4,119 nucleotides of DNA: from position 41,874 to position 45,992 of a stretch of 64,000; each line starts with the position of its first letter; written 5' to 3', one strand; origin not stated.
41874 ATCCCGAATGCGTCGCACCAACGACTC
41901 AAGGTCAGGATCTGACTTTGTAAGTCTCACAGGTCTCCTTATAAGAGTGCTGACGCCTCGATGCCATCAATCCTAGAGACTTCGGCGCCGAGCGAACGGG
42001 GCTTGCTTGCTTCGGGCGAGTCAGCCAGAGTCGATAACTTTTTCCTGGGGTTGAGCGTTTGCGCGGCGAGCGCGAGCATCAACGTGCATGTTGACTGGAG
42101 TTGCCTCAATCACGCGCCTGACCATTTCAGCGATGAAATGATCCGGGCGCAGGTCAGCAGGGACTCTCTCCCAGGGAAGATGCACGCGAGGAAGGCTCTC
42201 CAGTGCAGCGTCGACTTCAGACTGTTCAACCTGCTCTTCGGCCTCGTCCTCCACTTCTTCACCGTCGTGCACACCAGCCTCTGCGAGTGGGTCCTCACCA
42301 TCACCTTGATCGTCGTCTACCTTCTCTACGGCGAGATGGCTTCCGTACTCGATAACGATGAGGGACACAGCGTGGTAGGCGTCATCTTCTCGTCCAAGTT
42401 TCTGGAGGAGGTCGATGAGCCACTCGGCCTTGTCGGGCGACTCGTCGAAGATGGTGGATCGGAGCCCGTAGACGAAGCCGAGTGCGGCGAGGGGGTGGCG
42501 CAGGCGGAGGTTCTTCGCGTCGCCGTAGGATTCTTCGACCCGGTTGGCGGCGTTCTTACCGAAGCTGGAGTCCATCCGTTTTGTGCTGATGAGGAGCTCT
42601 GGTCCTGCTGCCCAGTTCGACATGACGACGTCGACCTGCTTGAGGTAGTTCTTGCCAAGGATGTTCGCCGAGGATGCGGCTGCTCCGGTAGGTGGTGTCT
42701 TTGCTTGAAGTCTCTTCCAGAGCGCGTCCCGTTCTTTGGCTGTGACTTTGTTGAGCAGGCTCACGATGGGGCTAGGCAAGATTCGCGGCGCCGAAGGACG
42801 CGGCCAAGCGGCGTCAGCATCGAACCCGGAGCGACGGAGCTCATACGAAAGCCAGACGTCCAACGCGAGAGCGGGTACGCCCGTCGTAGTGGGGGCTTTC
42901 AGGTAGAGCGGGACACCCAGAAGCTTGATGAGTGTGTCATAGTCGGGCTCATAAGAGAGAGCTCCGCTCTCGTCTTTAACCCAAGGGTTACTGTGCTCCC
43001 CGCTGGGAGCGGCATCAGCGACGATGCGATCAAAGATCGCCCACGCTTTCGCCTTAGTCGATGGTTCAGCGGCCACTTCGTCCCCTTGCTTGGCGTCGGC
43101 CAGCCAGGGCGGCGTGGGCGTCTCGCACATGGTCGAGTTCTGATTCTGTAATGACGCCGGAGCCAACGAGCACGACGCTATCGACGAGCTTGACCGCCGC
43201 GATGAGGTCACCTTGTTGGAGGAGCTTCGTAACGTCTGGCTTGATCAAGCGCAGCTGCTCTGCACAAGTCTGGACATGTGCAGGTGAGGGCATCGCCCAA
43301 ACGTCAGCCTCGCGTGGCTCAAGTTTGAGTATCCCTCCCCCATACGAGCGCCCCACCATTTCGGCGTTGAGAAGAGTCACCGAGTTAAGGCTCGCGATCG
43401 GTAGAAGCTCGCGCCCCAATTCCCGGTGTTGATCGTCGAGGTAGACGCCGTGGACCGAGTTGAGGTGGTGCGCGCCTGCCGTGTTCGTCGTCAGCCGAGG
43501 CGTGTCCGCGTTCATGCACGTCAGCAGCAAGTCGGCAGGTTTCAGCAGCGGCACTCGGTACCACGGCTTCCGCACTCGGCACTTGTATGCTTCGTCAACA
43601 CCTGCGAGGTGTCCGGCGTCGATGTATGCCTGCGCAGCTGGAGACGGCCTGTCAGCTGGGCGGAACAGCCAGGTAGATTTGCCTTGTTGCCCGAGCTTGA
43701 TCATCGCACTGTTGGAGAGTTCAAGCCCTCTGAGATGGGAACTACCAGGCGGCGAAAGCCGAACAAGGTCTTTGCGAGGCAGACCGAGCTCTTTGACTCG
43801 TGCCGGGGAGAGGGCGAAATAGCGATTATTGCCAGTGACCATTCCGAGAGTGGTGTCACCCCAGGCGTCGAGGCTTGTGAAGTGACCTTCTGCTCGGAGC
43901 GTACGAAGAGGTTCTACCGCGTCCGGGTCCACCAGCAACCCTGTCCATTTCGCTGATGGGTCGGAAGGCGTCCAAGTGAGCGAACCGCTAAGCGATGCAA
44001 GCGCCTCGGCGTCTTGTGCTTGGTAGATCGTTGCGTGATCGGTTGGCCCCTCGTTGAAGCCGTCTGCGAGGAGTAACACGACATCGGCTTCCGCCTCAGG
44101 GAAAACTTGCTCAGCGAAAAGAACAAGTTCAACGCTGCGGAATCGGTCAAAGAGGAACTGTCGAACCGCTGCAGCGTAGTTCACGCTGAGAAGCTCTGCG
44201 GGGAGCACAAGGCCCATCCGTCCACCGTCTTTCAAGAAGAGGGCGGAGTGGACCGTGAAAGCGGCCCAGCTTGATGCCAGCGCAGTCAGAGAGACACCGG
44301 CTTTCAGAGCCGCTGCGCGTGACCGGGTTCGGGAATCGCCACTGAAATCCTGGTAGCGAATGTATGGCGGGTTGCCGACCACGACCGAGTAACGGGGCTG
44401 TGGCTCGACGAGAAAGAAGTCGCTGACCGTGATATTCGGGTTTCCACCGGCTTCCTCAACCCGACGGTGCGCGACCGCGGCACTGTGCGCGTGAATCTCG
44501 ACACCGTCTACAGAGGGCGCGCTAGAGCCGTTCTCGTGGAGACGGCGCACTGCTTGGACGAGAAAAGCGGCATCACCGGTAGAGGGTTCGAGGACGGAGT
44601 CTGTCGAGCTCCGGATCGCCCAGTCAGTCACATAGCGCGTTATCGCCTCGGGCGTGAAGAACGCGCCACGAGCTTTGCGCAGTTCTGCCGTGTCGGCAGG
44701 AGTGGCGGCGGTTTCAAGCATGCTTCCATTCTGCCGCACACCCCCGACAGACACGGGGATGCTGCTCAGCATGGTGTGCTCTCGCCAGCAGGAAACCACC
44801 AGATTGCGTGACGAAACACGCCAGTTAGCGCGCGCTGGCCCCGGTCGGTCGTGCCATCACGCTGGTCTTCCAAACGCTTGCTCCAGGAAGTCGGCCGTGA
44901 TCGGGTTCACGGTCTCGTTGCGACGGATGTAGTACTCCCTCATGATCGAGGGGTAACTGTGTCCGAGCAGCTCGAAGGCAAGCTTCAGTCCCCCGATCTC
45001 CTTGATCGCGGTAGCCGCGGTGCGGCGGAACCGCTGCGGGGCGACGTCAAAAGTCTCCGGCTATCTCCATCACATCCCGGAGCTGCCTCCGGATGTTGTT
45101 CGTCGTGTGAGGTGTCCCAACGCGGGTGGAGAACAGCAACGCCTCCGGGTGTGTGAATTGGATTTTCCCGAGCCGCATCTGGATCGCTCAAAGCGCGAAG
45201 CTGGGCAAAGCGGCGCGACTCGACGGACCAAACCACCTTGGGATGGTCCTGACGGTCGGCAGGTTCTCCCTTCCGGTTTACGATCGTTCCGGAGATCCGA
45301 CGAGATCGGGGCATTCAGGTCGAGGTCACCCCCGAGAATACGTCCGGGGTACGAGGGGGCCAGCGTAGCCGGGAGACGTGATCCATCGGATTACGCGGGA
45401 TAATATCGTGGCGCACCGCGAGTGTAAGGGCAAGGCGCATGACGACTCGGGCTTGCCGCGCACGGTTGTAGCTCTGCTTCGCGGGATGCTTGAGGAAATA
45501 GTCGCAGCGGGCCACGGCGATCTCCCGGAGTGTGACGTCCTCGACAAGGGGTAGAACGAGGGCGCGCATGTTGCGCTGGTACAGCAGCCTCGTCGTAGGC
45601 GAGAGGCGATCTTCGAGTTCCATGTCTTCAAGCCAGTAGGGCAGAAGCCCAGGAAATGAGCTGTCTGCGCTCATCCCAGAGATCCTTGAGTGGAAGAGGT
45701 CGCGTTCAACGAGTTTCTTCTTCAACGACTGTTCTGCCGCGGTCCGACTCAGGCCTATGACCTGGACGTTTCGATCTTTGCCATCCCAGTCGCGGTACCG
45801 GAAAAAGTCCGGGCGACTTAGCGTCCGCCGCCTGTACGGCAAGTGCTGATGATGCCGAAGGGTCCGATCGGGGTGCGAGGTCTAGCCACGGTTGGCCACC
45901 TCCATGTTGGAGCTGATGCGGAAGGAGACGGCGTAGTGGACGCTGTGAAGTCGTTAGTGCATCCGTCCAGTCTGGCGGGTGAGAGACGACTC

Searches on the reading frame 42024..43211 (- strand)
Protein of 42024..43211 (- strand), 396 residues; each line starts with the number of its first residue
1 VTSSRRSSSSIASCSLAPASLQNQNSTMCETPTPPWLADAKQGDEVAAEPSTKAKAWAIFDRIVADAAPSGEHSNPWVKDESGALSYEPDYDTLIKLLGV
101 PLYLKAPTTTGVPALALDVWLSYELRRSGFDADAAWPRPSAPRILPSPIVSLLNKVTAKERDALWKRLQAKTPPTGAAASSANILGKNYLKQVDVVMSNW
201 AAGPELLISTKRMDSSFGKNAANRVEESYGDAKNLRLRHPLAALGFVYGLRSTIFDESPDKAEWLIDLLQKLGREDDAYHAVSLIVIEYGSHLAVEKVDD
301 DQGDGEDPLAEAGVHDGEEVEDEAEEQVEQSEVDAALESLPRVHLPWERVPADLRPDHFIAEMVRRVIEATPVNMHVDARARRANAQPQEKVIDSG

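Call 3: search_protein_families(library=pfam, proteins=[window:42024-43211:-], max_evalue=0.1)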
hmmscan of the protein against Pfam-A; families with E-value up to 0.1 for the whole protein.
window:42024-43211:- (396 aa): 0 families

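Call 4: search_protein_families(library=padloc, proteins=[window:42024-43211:-], max_evalue=0.1)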
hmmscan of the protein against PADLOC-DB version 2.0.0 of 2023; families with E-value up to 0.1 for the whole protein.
window:42024-43211:- (396 aa): 1 family
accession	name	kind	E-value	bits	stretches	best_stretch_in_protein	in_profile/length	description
PDLC03558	REase_II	-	0.02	12.3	1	206-256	134-184/293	Type II restriction enzyme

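Call 5: search_protein_families(library=ncbifam, proteins=[window:42024-43211:-], max_evalue=0.1)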
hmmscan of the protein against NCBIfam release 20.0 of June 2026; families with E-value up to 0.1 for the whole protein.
window:42024-43211:- (396 aa): 0 families

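Call 42: find_homologous_proteins(query=window:42024-43211:-, max_evalue=0.001)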
Query window:42024-43211:- (396 aa): 2017 proteins with E <= 0.001 among 8000 candidates; the best 120 are listed.
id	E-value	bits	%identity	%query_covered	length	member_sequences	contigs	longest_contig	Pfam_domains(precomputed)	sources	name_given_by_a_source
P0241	3.6e-219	745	93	90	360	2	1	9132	-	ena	-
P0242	3.1e-200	683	90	86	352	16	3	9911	-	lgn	-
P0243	8.1e-200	682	89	87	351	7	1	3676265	-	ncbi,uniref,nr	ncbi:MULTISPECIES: hypothetical protein [unclassified Microbacterium]|uniref:hypothetical protein n=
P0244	2.3e-199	680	89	86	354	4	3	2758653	-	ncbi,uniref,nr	ncbi:hypothetical protein [Corynebacterium flavescens]|uniref:Uncharacterized protein n=1 Tax=Coryne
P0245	1.2e-195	668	87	87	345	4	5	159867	-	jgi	jgi:hypothetical protein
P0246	3.9e-194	663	83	90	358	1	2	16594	-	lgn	-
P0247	1.8e-193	661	83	90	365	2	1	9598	-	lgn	-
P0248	9.7e-193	658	86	87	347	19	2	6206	-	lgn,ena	-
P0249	5.7e-192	656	85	86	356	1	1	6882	-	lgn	-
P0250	3.6e-190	650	82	90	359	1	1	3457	-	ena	-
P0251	1.8e-184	631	83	86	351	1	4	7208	-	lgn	-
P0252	1.2e-183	628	83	86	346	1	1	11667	-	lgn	-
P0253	4.1e-183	627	82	87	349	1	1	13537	-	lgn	-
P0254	1.1e-181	622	81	86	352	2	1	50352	-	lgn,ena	-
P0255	1.8e-181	621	81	86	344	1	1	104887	-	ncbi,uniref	ncbi:hypothetical protein V6S67_19655 [Arthrobacter sp. Soc17.1.1.1]|uniref:hypothetical protein n=1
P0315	1.0e-152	527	70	87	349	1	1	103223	-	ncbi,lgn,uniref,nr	ncbi:hypothetical protein CLV47_11817 [Antricoccus suffuscus]|uniref:Uncharacterized protein n=1 Tax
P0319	8.0e-150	517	71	85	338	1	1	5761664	-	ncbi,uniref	ncbi:hypothetical protein ACQ86B_06000 [Mycolicibacterium aichiense]|uniref:hypothetical protein n=1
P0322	6.1e-149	514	71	85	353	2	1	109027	-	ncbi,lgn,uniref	ncbi:hypothetical protein [Terrabacter sp. RAF57]|uniref:hypothetical protein n=1 Tax=Terrabacter sp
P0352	3.1e-136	472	66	85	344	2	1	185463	-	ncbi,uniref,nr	ncbi:hypothetical protein [Curtobacterium sp. MCLR17_044]|uniref:hypothetical protein n=1 Tax=Curtob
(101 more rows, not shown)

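Call 44: find_encoding_contigs(protein=P0243, flank=6000, max_places=3)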
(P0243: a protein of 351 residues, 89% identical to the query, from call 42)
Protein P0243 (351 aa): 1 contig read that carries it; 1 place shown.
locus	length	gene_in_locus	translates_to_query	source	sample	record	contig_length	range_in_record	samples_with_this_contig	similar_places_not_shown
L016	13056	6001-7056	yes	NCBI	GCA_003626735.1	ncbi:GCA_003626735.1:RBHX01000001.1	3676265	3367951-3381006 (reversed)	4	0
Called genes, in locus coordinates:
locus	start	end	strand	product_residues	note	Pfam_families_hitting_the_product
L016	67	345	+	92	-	-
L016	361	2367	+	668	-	PF02518:HATPase_c (weak), PF13589:HATPase_c_3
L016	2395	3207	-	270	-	-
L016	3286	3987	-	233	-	-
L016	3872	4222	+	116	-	PF00589:Phage_integrase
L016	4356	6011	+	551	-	PF02384:N6_Mtase, PF07669:Eco57I, PF22837:M_Eco57I_C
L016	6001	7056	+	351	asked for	-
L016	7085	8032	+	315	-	PF08878:HamA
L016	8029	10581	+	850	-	PF00270:DEAD, PF00271:Helicase_C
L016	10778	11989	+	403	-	PF12770:CHAT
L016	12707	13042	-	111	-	PF00589:Phage_integrase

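Call 45: find_encoding_contigs(protein=P0319, flank=6000, max_places=2)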
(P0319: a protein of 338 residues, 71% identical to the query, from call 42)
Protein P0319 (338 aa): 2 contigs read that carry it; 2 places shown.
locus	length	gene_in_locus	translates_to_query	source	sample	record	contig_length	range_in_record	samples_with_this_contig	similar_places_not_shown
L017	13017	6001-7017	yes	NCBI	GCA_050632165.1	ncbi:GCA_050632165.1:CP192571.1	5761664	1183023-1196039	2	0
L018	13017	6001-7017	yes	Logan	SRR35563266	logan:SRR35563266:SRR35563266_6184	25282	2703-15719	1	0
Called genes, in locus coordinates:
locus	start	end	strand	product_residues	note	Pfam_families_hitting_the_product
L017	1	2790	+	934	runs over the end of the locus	PF08751:TrwC, PF13086:AAA_11 (faint), PF13245:AAA_19, PF13604:AAA_30, PF01443:Viral_helicase1 (faint), PF22232:TraI_hel_assoc_N (weak), PF27170:SH3_Rv2311, PF13538:UvrD_C_2 (weak)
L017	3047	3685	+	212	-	PF19827:DUF6308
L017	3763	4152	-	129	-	-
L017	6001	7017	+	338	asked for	-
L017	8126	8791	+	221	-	-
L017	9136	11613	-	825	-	PF05729:NACHT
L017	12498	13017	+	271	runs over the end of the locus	-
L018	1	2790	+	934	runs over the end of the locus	PF08751:TrwC, PF13086:AAA_11 (faint), PF13245:AAA_19, PF13604:AAA_30, PF01443:Viral_helicase1 (faint), PF22232:TraI_hel_assoc_N (weak), PF27170:SH3_Rv2311, PF13538:UvrD_C_2 (weak)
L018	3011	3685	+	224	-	PF19827:DUF6308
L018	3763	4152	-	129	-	-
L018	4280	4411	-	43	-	-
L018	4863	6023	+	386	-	PF22837:M_Eco57I_C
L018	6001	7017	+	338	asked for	-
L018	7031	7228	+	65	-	-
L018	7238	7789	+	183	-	PF28043:KwaA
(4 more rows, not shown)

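Call 48: search_solved_structures(query=A3, max_evalue=5, show_alignments=2)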
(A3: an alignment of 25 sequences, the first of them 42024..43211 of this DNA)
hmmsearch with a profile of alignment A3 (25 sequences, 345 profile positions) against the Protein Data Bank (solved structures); distinct sequences matched with E-value up to 5: 0.

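Call 63: find_encoding_contigs(protein=P0255, flank=6000, max_places=1)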
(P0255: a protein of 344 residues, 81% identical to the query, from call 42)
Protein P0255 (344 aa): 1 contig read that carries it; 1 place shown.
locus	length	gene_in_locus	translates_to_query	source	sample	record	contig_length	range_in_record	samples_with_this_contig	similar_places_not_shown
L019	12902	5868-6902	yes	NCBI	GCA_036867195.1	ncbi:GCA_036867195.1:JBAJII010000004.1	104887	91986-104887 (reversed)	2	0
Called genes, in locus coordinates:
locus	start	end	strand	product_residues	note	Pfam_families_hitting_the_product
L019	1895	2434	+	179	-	PF03457:HA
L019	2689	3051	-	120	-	PF11774:Lsr2, PF23359:Lsr2_DNA-bd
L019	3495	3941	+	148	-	PF00903:Glyoxalase, PF22677:Ble-like_N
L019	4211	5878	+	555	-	PF02384:N6_Mtase, PF07669:Eco57I, PF22837:M_Eco57I_C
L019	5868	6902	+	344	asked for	-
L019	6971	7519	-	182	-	PF06114:Peptidase_M78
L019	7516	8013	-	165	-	PF01381:HTH_3 (weak), PF13560:HTH_31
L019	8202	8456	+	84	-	PF14452:Multi_ubiq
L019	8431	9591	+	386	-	PF20590:DUF6791, PF00899:ThiF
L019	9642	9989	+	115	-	PF20137:BubE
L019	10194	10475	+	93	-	PF13031:DUF3892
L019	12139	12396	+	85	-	PF01610:DDE_Tnp_ISL3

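Call 64: find_encoding_contigs(protein=P0315, flank=6000, max_places=1)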
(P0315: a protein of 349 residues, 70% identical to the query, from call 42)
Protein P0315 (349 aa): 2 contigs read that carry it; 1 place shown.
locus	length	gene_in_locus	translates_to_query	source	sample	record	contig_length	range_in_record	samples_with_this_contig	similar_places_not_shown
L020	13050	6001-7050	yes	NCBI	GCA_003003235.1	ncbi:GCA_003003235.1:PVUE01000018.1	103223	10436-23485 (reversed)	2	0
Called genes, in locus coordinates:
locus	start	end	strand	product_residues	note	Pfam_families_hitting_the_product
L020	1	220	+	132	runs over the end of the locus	-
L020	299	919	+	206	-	PF08808:RES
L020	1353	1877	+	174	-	-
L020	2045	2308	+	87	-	-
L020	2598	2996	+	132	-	PF00436:SSB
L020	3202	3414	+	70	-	-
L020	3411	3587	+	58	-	-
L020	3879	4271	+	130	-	-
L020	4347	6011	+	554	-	PF02384:N6_Mtase, PF07669:Eco57I, PF22837:M_Eco57I_C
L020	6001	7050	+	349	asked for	-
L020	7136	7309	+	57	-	-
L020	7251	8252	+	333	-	-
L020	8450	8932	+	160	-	-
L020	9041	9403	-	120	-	-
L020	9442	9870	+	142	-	PF03852:Vsr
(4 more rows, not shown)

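Call 65: find_encoding_contigs(protein=P0352, flank=6000, max_places=1)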
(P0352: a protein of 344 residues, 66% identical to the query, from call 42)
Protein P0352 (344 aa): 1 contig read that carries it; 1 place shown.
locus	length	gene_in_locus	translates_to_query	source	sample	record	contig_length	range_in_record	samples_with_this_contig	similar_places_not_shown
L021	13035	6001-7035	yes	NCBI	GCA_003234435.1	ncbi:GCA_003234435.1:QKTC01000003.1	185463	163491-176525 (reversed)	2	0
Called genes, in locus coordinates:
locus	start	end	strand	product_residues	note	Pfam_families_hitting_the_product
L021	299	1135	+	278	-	-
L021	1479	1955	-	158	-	-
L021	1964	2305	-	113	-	PF11774:Lsr2, PF23359:Lsr2_DNA-bd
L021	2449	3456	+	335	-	-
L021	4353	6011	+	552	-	PF02384:N6_Mtase, PF07669:Eco57I, PF22837:M_Eco57I_C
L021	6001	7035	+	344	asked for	-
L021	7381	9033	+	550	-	PF10592:AIPR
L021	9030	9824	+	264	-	PF00656:Peptidase_C14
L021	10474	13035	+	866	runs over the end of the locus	PF00270:DEAD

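Call 66: find_encoding_contigs(protein=P0322, flank=6000, max_places=1)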
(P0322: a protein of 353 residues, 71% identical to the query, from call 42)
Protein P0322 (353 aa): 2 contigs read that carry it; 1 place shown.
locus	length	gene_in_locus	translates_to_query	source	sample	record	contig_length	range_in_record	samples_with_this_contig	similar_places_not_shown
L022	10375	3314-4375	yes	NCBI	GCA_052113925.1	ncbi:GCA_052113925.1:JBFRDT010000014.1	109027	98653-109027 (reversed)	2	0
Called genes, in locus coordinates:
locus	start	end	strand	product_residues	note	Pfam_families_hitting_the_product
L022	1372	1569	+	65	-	PF11774:Lsr2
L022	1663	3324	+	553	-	PF02384:N6_Mtase, PF07669:Eco57I, PF22837:M_Eco57I_C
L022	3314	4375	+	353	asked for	-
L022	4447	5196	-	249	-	PF00696:AA_kinase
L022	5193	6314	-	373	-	-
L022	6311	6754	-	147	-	-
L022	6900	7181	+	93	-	-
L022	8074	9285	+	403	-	PF02534:T4SS-DNA_transf, PF10412:TrwB_AAD_bind, PF12696:TraG-D_C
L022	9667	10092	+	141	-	-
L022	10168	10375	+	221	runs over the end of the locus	-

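Call 121: search_protein_families(library=phrogs, proteins=[window:42024-43211:-], max_evalue=0.001)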
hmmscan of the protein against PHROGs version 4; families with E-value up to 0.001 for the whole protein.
window:42024-43211:- (396 aa): 0 families

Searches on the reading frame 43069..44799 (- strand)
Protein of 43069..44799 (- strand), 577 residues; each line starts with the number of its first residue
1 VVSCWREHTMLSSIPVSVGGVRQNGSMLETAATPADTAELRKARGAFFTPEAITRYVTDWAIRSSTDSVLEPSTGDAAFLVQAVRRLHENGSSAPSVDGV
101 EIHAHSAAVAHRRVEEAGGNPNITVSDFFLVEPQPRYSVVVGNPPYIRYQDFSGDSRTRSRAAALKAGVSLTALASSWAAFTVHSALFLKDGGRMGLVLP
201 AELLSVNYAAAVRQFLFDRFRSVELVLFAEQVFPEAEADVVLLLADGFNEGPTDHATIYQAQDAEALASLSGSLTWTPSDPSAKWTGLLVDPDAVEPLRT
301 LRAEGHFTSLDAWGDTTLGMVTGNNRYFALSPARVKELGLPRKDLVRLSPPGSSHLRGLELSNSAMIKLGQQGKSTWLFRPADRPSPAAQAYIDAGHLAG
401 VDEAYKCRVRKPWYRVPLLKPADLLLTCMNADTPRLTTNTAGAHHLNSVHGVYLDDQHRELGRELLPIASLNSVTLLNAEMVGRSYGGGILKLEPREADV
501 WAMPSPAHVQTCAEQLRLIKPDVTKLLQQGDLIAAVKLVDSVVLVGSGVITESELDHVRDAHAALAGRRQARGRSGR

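Call 3: search_protein_families(library=pfam, proteins=[window:43069-44799:-], max_evalue=0.1)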
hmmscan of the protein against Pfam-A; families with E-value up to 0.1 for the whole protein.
window:43069-44799:- (577 aa): 3 families
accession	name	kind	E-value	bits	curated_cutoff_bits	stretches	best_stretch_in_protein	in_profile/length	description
PF02384.22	N6_Mtase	-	7.3e-14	52.2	20.4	1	39-245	20-230/311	N-6 DNA Methylase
PF22837.1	M_Eco57I_C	-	7.2e-13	49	27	1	386-519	109-238/283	Type II methyltransferase M.Eco57I, C-terminal domain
PF07669.17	Eco57I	-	5.9e-11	43.2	25.3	1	127-233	64-171/171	Eco57I restriction-modification methylase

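Call 4: search_protein_families(library=padloc, proteins=[window:43069-44799:-], max_evalue=0.1)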
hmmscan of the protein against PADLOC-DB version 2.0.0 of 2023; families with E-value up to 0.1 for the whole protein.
window:43069-44799:- (577 aa): 47 families (the best 25 are shown)
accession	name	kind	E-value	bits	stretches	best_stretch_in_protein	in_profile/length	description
PDLC03301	MTase_II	-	1.5e-247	821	1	34-577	64-604/604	Type II methyltransferase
PDLC03267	MTase_II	-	2.5e-113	377.9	1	38-572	7-538/539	Type II methyltransferase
PDLC03222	MTase_II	-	7.2e-33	112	2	30-240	117-329/602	Type II methyltransferase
PDLC03331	MTase_II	-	9.6e-28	95.1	1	31-499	16-484/541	Type II methyltransferase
PDLC04134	mad2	-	2.2e-20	71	1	40-244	266-442/492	mads_2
PDLC03248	MTase_II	-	2.6e-18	64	1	44-242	9-191/521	Type II methyltransferase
PDLC03328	MTase_II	-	5.7e-14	49.5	1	41-499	28-498/587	Type II methyltransferase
PDLC03293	MTase_II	-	9.6e-14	49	1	38-243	10-204/427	Type II methyltransferase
PDLC03338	MTase_II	-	1.1e-13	48.8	1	32-242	117-345/604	Type II methyltransferase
PDLC03226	MTase_II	-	2.8e-12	44.1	1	35-266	7-259/579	Type II methyltransferase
PDLC03335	MTase_II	-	4e-12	43.6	1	41-238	76-295/607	Type II methyltransferase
PDLC03313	MTase_II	-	4.3e-12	43.3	1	41-222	19-226/563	Type II methyltransferase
PDLC03366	MTase_II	-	7.6e-12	42.7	1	44-243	22-219/568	Type II methyltransferase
PDLC03719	oMTase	-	9.7e-12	42.6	1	38-218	19-184/387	orphan methyltransferase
PDLC03258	MTase_II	-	8.9e-11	39.5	1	40-216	18-172/366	Type II methyltransferase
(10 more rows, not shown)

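Call 5: search_protein_families(library=ncbifam, proteins=[window:43069-44799:-], max_evalue=0.1)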
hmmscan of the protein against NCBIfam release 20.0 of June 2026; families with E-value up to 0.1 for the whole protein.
window:43069-44799:- (577 aa): 7 families
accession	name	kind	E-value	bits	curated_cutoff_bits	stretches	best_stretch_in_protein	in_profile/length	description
NF047738.1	antiphage_MADS2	equivalog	1e-10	40.6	720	2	181-226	497-542/654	methylation-associated defense system DNA methyltransferase MAD2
TIGR03533.1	L3_gln_methyl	equivalog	0.00016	21.1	229.7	1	52-152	108-205/284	50S ribosomal protein L3 N(5)-glutamine methyltransferase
TIGR00497.1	hsdM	equivalog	0.0002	20.2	242.75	1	41-219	196-389/515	type I restriction-modification system subunit M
TIGR03534.1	RF_mod_PrmC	equivalog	0.00026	20.5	199.1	1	96-153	114-173/253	peptide chain release factor N(5)-glutamine methyltransferase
NF047853.1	tRm6a37MtseTrmN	equivalog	0.001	18.8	350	1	92-214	66-183/244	tRNA(1)(Val) (adenine(37)-N(6))-methyltransferase TrmN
TIGR00536.1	hemK_fam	subfamily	0.0035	16.5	115.5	1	96-155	140-201/286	HemK family protein methyltransferase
NF033451.1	BREX_2_MTaseX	equivalog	0.036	11.8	400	1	134-162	356-384/1185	BREX-2 system adenine-specific DNA-methyltransferase PglX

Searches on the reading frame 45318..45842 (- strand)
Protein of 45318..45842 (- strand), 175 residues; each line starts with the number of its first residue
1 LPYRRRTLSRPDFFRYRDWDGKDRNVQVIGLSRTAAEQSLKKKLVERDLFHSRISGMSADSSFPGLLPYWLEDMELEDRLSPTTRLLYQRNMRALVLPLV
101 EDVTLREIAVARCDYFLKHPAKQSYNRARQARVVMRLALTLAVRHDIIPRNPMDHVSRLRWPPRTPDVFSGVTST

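Call 3: search_protein_families(library=pfam, proteins=[window:45318-45842:-], max_evalue=0.1)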
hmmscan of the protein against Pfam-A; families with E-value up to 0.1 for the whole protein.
window:45318-45842:- (175 aa): 2 families
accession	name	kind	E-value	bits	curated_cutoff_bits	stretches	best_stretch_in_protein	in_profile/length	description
PF14659.12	Phage_int_SAM_3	-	0.0099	16.5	22.6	1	66-116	5-53/58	Phage integrase, N-terminal SAM-like domain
PF02899.23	Phage_int_SAM_1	-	0.054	14.2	22.3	1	70-128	4-63/83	Phage integrase, N-terminal SAM-like domain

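Call 4: search_protein_families(library=padloc, proteins=[window:45318-45842:-], max_evalue=0.1)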
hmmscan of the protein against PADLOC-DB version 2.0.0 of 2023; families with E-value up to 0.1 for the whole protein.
window:45318-45842:- (175 aa): 0 families

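Call 5: search_protein_families(library=ncbifam, proteins=[window:45318-45842:-], max_evalue=0.1)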
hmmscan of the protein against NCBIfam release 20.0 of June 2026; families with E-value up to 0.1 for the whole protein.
window:45318-45842:- (175 aa): 3 families
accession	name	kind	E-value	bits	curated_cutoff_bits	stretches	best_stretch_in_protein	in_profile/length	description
TIGR02225.1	recomb_XerD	equivalog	0.00029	20.3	329.6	1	70-170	3-105/290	site-specific tyrosine recombinase XerD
TIGR02224.1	recomb_XerC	equivalog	0.0023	17.4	335.15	1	70-170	3-108/295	tyrosine recombinase XerC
NF001399.0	PRK00283.1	subfamily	0.0026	17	279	1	69-170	11-115/300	tyrosine recombinase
